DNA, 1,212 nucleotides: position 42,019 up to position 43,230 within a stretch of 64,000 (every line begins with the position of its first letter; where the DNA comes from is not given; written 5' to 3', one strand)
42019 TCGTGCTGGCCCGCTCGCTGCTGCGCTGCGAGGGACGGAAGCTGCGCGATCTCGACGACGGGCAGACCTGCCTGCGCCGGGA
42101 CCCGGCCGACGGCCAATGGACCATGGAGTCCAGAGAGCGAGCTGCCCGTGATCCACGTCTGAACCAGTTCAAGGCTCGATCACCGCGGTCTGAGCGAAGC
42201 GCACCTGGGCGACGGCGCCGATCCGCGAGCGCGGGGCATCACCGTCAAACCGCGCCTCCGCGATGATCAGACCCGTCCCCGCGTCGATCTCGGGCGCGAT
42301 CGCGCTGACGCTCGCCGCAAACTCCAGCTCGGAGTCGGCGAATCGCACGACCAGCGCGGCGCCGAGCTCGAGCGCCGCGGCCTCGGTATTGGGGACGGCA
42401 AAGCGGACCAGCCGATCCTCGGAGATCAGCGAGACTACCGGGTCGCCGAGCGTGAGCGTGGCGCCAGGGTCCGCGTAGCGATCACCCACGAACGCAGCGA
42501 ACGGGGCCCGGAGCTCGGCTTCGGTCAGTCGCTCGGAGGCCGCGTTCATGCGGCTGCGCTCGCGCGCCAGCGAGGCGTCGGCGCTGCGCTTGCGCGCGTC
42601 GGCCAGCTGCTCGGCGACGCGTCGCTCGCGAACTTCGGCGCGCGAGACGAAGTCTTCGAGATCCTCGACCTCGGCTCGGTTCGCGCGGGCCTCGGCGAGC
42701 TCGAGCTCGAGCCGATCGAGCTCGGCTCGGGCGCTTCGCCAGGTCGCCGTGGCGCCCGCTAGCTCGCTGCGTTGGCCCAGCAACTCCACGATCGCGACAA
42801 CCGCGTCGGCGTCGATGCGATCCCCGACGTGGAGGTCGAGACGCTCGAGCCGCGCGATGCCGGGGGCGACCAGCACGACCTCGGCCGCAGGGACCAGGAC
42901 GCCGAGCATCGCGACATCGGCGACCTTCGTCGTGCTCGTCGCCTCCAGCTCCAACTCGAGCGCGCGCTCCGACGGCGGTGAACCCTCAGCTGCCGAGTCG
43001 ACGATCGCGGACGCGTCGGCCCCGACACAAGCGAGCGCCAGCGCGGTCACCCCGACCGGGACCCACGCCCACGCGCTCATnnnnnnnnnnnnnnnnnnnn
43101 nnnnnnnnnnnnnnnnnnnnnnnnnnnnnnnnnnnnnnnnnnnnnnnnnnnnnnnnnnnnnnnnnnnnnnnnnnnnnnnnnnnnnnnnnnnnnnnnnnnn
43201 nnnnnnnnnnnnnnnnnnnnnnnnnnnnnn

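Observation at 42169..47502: Plesiocin-like graspetide operon with dedicated double-glycine-type export (HlyD, C39-ABC, HlyD), fully ATGA-coupled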

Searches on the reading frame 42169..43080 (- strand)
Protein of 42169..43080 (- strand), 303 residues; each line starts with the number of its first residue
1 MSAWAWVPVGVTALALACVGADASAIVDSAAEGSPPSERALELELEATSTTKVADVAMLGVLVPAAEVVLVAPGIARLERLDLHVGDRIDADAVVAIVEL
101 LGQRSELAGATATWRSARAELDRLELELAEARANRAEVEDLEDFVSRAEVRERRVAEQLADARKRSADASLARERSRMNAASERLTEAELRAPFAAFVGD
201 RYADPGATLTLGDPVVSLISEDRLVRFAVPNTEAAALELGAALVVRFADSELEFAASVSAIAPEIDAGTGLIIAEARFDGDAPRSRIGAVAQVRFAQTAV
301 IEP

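Call 5: search_protein_families(library=pfam, proteins=[window:42169-43080:-], max_evalue=0.01)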
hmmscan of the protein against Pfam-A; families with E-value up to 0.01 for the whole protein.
window:42169-43080:- (303 aa): 2 families
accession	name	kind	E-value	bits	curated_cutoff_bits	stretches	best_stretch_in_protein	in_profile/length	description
PF13437.12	HlyD_3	-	1.2e-07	32.9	22.2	1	190-281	2-96/106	HlyD family secretion protein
PF16576.10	HlyD_D23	-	0.00044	20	30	1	142-269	77-192/214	Barrel-sandwich domain of CusB or HlyD membrane-fusion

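Call 28: search_protein_families(library=ncbifam, proteins=[window:42169-43080:-], max_evalue=0.001)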
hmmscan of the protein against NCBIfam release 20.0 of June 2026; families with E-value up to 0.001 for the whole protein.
window:42169-43080:- (303 aa): 5 families
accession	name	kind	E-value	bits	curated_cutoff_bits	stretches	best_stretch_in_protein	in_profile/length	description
TIGR01730.1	RND_mfp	subfamily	2.5e-20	72.7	94.9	1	52-295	11-244/322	efflux RND transporter periplasmic adaptor subunit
TIGR00999.1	8a0102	subfamily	4.3e-09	35.9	319.3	1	101-297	23-203/271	CzcB/NccB family metal efflux transporter periplasmic adaptor subunit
TIGR00998.1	8a0101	subfamily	4.2e-06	25.9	390.8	1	107-264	148-284/334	EmrA/EmrK family multidrug efflux transporter periplasmic adaptor subunit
TIGR01843.1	type_I_hlyD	subfamily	0.00051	19.1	208.65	1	103-247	193-333/422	HlyD family type I secretion periplasmic adaptor subunit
NF002939.0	PRK03598.1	equivalog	0.00092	18.5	393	0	165-219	182-236/332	secretion protein HlyD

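Call 50: find_homologous_proteins(query=window:42169-43080:-, max_evalue=0.00001)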
Query window:42169-43080:- (303 aa): 118 proteins with E <= 0.00001 among 8000 candidates.
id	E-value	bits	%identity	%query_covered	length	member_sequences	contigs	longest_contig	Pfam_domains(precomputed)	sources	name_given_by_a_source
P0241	6.4e-175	598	100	100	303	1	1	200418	-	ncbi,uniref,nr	ncbi:efflux RND transporter periplasmic adaptor subunit [Enhygromyxa salina]|uniref:RND efflux pump 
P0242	9.2e-148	509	85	100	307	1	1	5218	PF25954.1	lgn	-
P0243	1.4e-83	299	59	93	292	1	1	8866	PF25973.1,PF25954.1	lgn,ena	-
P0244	1.0e-82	296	57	97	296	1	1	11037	PF25954.1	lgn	-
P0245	7.8e-82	293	63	81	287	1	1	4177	PF25954.1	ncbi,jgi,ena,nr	ncbi:MAG TPA: efflux RND transporter periplasmic adaptor subunit [Enhygromyxa sp.]|nr:efflux RND tra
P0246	1.9e-81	292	57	95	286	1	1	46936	PF25954.1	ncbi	ncbi:MAG: HlyD family efflux transporter periplasmic adaptor subunit [Enhygromyxa sp.]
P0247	7.9e-80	287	56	97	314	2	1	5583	PF25954.1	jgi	jgi:membrane fusion protein, multidrug efflux system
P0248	2.5e-79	285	61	83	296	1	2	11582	-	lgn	-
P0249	4.8e-79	284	53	96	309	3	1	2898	PF00364.29,PF25954.1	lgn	-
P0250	3.9e-78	281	60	82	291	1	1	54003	PF25954.1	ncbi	ncbi:MAG: HlyD family efflux transporter periplasmic adaptor subunit [Enhygromyxa sp.]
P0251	4.2e-78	281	55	93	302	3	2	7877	PF25954.1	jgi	jgi:membrane fusion protein, multidrug efflux system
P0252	5.1e-77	278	63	79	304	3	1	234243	PF25954.1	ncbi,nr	ncbi:MAG: efflux RND transporter periplasmic adaptor subunit [Myxococcales bacterium]|nr:efflux RND 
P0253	7.8e-76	274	59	83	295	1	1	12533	-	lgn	-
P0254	4.4e-75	271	54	98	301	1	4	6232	PF25954.1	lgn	-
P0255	4.8e-75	271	62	79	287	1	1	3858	PF25954.1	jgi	jgi:RND family efflux transporter MFP subunit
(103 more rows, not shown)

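Call 62: predict_structure(alignment_id=A2)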
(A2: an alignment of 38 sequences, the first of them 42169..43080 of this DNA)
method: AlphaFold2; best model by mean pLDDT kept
length: 303 residues; sequences in the alignment: 38
mean_pLDDT: 87.4   pTM: 0.71
mean pLDDT of the five models: 87.4, 86.8, 86.6, 86.5, 86.3
residues with pLDDT >= 90: 234; 70-90: 9; 50-70: 31; < 50: 29
segments of 3 or more residues with pLDDT < 50: 1-3, 20-30, 44-51
pLDDT, mean of each block of 10 residues (from residue 1): 50 53 46 51 48 76 98 98 98 98 96 98 98 98 96 98 98 98 96 98 98 98 97 94 96 96 87 97 95 85 53
secondary structure, 60 per line:
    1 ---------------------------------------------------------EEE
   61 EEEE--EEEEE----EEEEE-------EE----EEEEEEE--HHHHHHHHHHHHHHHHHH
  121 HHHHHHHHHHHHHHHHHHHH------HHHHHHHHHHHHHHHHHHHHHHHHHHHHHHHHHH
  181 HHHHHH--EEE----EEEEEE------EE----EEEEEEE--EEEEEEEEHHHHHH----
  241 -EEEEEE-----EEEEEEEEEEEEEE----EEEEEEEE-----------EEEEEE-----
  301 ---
elements in order: E58-64 E67-71 E76-80 E94-100 H103-140 H147-186 E189-191 E196-201 E214-220 E223-230 H231-236 E242-247 E253-266 E271-278 E290-295

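Call 65: fold_search(model_id=the predicted structure, library=pdb)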
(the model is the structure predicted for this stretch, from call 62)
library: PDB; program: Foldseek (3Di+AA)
matches with E <= 10: 638; with E <= 0.001: 72
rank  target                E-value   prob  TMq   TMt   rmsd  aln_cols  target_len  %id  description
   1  3fpp_B                1.3e-16  1.00  0.65  0.73   3.6       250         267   20  Crystal structure of E.coli MacA (released 2009-04-28)
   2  3fpp_A                1.8e-16  1.00  0.66  0.74   3.5       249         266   18  Crystal structure of E.coli MacA (released 2009-04-28)
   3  9qgy_G                8.7e-16  1.00  0.68  0.61   3.2       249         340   19  Structure of the YbjP lipoprotein bound to the MacAB-TolC tripartite efflux pump (released 2026-03-25)
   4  5nik_D                1.0e-15  1.00  0.66  0.59   3.6       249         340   20  Structure of the MacAB-TolC ABC-type tripartite multidrug efflux pump (released 2017-05-24)
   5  9j3d_D                3.7e-15  1.00  0.54  0.49   5.5       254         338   22  Cryo-EM structure of TMexCD1-TOprJ1 (released 2025-08-13)
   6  8zal_A                1.4e-14  1.00  0.51  0.45  11.0       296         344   13  EmrAB-TolC MFS-type tripartite multidrug efflux pump EA (released 2025-04-30)
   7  8zar_D                3.0e-14  1.00  0.49  0.40  11.1       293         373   13  EmrAB-TolC MFS-type tripartite multidrug efflux pump FA (released 2025-04-30)
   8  8zal_B                3.7e-14  1.00  0.49  0.44  11.2       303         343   14  EmrAB-TolC MFS-type tripartite multidrug efflux pump EA (released 2025-04-30)
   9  9v53_A1               4.4e-14  1.00  0.54  0.49   5.6       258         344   15  Structure of TolC, YbjP, and AcrABZ complex (released 2025-11-05)
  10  8zar_C                4.9e-14  1.00  0.50  0.44  10.8       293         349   12  EmrAB-TolC MFS-type tripartite multidrug efflux pump FA (released 2025-04-30)
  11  4tko                  5.2e-14  1.00  0.36  0.34  26.7       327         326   12  Structure of the periplasmic adaptor protein EmrA (released 2014-07-09)
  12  8zar_B                6.9e-14  1.00  0.49  0.43  11.2       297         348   14  EmrAB-TolC MFS-type tripartite multidrug efflux pump FA (released 2025-04-30)
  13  1vf7_H                2.4e-13  1.00  0.54  0.66   7.1       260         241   16  Crystal structure of the membrane fusion protein, MexA of the multidrug transporter (released 2004-05-25)
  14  3lnn_B                2.6e-13  1.00  0.40  0.48   7.7       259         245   18  Crystal structure of ZneB from Cupriavidus metallidurans (released 2010-06-30)
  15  1vf7_B                2.8e-13  1.00  0.53  0.66   7.3       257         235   15  Crystal structure of the membrane fusion protein, MexA of the multidrug transporter (released 2004-05-25)
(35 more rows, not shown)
